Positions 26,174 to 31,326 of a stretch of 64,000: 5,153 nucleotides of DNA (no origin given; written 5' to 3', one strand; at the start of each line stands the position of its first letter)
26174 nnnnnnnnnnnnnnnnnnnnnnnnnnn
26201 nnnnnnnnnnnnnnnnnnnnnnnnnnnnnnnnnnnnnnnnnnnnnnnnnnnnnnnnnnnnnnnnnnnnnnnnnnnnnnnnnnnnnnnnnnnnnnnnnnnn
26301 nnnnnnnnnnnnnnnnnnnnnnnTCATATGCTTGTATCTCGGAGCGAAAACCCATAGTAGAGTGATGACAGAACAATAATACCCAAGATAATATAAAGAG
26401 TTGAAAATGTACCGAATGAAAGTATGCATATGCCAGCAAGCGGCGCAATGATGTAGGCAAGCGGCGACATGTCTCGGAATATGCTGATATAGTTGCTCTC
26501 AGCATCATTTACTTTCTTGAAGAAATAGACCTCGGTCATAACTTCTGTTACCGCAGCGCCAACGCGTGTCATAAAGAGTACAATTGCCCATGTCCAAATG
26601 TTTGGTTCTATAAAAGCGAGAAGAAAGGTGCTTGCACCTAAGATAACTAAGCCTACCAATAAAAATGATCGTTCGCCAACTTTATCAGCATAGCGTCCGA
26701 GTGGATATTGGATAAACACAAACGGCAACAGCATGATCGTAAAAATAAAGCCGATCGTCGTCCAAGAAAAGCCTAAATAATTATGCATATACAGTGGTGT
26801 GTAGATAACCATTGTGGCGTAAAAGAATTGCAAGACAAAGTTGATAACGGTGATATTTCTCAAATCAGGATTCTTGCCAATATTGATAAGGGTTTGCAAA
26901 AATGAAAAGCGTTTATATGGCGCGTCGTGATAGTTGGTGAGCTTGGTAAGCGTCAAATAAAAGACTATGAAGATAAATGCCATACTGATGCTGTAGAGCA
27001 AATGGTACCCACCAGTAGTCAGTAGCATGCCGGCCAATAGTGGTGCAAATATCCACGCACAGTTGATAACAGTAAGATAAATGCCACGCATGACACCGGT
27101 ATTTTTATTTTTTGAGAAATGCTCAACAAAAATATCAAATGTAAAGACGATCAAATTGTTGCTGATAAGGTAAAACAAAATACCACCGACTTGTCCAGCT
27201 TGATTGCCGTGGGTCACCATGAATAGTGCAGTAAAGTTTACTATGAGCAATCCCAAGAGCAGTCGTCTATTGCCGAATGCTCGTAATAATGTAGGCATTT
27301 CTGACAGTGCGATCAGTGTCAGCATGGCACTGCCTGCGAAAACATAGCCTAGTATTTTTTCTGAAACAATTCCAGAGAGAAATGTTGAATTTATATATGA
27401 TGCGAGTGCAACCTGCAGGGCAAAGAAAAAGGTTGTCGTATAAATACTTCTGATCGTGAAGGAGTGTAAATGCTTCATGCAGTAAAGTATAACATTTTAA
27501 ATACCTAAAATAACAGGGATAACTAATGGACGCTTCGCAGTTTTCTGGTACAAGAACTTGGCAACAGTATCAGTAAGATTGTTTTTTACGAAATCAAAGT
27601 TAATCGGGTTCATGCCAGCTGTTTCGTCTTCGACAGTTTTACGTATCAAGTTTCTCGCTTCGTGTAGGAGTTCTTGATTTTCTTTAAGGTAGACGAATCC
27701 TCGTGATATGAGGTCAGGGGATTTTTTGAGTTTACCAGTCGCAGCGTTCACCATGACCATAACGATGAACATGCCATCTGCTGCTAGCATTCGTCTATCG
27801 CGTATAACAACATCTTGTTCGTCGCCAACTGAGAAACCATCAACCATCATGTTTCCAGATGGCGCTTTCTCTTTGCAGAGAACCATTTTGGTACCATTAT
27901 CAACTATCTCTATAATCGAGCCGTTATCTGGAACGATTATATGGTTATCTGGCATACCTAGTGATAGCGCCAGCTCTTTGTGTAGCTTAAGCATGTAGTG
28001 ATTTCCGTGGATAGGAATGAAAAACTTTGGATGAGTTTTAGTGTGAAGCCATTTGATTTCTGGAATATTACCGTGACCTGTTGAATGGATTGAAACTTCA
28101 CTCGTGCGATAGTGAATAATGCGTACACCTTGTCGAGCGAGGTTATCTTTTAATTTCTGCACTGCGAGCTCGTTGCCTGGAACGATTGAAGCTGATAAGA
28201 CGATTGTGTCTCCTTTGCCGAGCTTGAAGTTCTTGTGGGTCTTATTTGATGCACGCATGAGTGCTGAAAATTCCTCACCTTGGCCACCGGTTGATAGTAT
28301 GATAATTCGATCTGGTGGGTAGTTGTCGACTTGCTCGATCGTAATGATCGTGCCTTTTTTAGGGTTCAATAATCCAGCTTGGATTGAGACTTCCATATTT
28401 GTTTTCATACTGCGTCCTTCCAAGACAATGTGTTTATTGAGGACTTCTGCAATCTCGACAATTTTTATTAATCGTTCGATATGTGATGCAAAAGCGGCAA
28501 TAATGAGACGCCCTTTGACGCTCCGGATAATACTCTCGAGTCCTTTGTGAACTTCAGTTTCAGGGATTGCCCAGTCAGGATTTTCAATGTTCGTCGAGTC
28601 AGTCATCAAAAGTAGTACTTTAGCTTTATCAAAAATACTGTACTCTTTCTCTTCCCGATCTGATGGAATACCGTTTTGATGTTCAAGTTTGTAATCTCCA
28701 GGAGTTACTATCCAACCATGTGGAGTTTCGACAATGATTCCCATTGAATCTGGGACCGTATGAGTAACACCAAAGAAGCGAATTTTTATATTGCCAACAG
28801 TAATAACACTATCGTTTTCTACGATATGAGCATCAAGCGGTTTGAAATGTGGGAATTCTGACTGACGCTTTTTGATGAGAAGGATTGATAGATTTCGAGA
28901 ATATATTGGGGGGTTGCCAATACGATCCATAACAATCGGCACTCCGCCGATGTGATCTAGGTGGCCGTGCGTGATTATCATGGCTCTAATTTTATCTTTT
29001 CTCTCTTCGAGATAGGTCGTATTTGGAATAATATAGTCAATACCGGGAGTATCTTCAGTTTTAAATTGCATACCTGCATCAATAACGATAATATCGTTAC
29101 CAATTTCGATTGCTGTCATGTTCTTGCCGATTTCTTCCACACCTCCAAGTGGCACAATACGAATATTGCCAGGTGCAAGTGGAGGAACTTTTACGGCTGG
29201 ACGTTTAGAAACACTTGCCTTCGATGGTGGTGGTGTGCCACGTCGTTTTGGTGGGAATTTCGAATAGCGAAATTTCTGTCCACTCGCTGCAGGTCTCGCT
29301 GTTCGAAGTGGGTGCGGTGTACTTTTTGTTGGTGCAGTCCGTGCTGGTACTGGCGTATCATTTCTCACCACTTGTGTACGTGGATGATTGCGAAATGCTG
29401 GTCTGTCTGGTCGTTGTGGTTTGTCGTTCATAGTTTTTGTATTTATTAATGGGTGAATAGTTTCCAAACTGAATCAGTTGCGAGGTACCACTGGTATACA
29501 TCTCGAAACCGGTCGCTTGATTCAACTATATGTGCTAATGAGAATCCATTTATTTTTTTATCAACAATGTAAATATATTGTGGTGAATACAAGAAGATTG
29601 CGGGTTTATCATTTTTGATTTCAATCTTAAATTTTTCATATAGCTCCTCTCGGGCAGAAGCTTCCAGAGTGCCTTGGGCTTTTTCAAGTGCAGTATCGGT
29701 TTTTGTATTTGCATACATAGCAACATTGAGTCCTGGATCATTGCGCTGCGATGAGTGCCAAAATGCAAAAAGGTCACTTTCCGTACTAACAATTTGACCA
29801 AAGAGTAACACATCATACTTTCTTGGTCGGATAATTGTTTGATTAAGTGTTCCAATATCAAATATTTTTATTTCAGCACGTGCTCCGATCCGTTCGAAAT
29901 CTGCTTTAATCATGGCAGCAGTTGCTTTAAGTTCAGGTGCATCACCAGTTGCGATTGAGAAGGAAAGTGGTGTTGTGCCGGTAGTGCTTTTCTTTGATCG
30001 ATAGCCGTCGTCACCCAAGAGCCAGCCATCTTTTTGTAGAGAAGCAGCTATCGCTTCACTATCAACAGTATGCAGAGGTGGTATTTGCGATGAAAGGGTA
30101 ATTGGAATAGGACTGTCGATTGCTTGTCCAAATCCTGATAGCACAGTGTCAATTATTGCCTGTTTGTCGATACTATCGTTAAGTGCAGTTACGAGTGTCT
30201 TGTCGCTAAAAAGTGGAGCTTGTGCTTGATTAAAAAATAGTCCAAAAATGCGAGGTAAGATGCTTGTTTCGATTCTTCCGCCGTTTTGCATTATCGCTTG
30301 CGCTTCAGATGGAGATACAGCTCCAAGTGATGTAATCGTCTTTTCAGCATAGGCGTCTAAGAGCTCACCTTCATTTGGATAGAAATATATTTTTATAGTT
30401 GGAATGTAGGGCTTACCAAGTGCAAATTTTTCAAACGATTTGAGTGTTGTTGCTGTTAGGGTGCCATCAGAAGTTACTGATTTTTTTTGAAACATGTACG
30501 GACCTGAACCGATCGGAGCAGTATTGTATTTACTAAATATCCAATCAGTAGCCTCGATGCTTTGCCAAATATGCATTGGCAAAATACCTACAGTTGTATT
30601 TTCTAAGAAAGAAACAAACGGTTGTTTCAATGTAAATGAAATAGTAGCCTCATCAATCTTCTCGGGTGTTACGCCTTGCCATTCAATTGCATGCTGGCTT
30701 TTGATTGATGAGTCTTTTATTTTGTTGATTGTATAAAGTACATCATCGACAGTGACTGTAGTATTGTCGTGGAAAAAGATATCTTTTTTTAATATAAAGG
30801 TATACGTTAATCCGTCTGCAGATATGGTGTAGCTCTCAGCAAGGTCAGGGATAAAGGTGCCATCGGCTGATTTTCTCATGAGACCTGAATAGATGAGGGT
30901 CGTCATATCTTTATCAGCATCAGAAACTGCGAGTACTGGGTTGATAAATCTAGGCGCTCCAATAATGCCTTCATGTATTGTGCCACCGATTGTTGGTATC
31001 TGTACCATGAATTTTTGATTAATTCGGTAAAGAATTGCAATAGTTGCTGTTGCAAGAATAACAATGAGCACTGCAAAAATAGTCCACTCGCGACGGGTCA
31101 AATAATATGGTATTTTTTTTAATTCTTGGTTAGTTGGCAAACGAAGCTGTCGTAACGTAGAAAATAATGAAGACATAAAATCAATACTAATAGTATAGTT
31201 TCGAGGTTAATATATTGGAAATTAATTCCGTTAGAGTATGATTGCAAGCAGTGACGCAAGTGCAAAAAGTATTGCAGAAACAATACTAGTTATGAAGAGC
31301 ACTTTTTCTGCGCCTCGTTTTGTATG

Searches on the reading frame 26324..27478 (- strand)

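Call 26: search_protein_families(library=pfam, proteins=[window:26324-27478:-], max_evalue=0.0001)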
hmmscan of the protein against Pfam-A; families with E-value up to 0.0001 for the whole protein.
window:26324-27478:- (384 aa): 1 family
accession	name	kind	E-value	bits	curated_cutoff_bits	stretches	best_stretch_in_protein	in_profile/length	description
PF07690.21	MFS_1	-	1.4e-25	90.4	33.4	2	211-373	3-165/347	Major Facilitator Superfamily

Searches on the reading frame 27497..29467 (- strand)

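Call 26: search_protein_families(library=pfam, proteins=[window:27497-29467:-], max_evalue=0.0001)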
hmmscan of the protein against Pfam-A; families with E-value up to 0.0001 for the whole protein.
window:27497-29467:- (656 aa): 4 families
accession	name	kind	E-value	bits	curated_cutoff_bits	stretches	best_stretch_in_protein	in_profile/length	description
PF22505.1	RNase_J_b_CASP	-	6.4e-39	133.1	27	1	318-443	1-126/126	Ribonuclease J, beta-CASP domain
PF17770.6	RNase_J_C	-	5.9e-25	88.6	23.8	1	554-655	1-101/102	Ribonuclease J C-terminal domain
PF00753.33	Lactamase_B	-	2.2e-12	47.8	22.7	1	115-255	6-146/196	Metallo-beta-lactamase superfamily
PF12706.13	Lactamase_B_2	-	1.3e-08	35.1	27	1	154-257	23-133/200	Beta-lactamase superfamily domain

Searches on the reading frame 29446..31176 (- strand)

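Call 26: search_protein_families(library=pfam, proteins=[window:29446-31176:-], max_evalue=0.0001)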
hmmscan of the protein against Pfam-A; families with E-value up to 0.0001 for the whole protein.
window:29446-31176:- (576 aa): 1 family
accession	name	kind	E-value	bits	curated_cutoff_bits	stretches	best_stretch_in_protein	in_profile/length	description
PF00496.27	SBP_bac_5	-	1.9e-54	185.6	32.4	1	108-475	2-360/368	Bacterial extracellular solute-binding proteins, family 5 Middle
